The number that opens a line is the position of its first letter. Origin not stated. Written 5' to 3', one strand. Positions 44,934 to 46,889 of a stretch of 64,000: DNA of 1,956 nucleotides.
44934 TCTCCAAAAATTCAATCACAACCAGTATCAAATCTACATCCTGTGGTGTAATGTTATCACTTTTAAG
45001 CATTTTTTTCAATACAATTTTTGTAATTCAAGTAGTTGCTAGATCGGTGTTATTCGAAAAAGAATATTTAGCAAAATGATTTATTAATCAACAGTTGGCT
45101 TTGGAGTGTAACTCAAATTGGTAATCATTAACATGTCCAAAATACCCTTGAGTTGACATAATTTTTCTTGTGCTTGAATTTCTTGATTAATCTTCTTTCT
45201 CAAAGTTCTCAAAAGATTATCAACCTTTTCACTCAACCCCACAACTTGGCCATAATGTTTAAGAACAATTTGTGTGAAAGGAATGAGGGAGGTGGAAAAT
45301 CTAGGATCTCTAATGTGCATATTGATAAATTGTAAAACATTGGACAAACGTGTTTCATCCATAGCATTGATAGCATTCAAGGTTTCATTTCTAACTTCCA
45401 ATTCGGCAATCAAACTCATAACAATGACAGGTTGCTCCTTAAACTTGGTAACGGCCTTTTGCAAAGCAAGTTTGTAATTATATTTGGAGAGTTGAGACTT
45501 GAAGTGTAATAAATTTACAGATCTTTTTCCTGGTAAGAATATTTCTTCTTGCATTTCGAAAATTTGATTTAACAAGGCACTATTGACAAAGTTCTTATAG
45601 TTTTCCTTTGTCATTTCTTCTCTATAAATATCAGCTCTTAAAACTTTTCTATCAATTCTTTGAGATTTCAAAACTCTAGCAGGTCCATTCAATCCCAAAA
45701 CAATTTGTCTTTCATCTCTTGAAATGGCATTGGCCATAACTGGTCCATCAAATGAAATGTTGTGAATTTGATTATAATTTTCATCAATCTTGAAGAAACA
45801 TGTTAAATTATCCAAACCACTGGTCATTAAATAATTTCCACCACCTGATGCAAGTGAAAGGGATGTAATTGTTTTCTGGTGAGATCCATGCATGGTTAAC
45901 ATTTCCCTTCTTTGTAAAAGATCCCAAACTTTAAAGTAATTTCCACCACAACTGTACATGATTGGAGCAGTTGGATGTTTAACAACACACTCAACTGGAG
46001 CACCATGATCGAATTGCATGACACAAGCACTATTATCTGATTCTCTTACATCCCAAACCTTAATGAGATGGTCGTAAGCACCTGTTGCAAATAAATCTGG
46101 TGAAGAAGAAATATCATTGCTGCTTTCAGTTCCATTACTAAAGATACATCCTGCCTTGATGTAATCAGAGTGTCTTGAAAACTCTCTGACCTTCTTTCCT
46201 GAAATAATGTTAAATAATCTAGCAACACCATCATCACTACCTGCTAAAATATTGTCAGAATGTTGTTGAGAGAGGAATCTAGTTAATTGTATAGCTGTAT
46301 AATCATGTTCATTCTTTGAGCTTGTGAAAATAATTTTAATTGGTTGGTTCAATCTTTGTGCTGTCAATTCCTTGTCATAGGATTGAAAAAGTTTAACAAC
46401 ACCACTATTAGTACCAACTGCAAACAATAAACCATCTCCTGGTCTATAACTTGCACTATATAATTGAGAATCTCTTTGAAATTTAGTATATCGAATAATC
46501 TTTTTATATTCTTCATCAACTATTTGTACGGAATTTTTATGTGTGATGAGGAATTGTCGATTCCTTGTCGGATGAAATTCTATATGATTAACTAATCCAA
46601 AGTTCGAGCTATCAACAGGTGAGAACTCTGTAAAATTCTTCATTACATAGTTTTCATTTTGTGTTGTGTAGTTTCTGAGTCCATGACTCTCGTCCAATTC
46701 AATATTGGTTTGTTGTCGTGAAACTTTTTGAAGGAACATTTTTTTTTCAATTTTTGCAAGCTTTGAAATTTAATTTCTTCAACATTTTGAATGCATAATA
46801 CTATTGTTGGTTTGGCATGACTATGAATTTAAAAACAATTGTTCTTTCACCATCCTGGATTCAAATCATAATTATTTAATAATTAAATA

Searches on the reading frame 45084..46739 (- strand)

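Call 38: search_protein_families(library=pfam, proteins=[window:45084-46739:-], max_evalue=0.00001)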
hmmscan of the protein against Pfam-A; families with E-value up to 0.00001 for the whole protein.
window:45084-46739:- (551 aa): 16 families
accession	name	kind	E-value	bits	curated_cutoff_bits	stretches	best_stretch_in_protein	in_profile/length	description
PF09384.15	UTP15_C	-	2e-35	122.1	33.1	1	396-537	5-147/147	UTP15 C terminal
PF24814.1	WD40_Prp19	-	1.5e-20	73.8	320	2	157-280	15-126/281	Prp19 WD40 domain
PF25173.1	Beta-prop_WDR3_1st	-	7.7e-17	62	154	1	211-350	38-174/184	WDR3 first beta-propeller domain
PF25174.1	Beta-prop_THOC3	-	2.7e-15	56.6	305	1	215-348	15-146/272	THOC3 beta-propeller domain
PF24807.1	WD40_CDC20-Fz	-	5.1e-13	49.4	200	1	137-349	44-239/292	CDC20/Fizzy WD40 domain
PF24796.1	WDR55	-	7.9e-13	48.5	200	0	245-349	95-197/296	WDR55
PF00400.38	WD40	-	1e-12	48.4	27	0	209-230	18-39/39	WD domain, G-beta repeat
PF24817.1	WD40_WDHD1_1st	-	1.5e-10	41.2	109.9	0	209-285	93-168/291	WDHD1 first WD40 domain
PF23414.1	Beta-prop_EML_2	-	2.1e-10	40.9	90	0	214-329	10-121/266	Echinoderm microtubule-associated protein second beta-propeller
PF25171.1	Beta-prop_WDR36-Utp21_1st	-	3.2e-10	40.3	80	1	160-312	119-259/266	WDR36/Utp21 first beta-propeller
PF25172.1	Beta-prop_WDR3_2nd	-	4.4e-09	36.4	140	1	207-316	180-286/293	WDR3 second beta-propeller domain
PF23393.2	Beta-prop_WDR90_POC16_2nd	-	2.6e-08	33.8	60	0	217-325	9-114/291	WDR90/POC16, second beta-propeller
PF25175.1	Beta-prop_WDR5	-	6.3e-07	29.4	250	1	160-317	105-252/296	WDR5 beta-propeller domain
PF24805.1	EIF3I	-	7.7e-07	29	200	0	159-349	62-247/324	EIF3I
PF25391.1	WD40_Gbeta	-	8.7e-07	28.7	150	1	153-315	149-295/340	G protein beta WD-40 repeat protein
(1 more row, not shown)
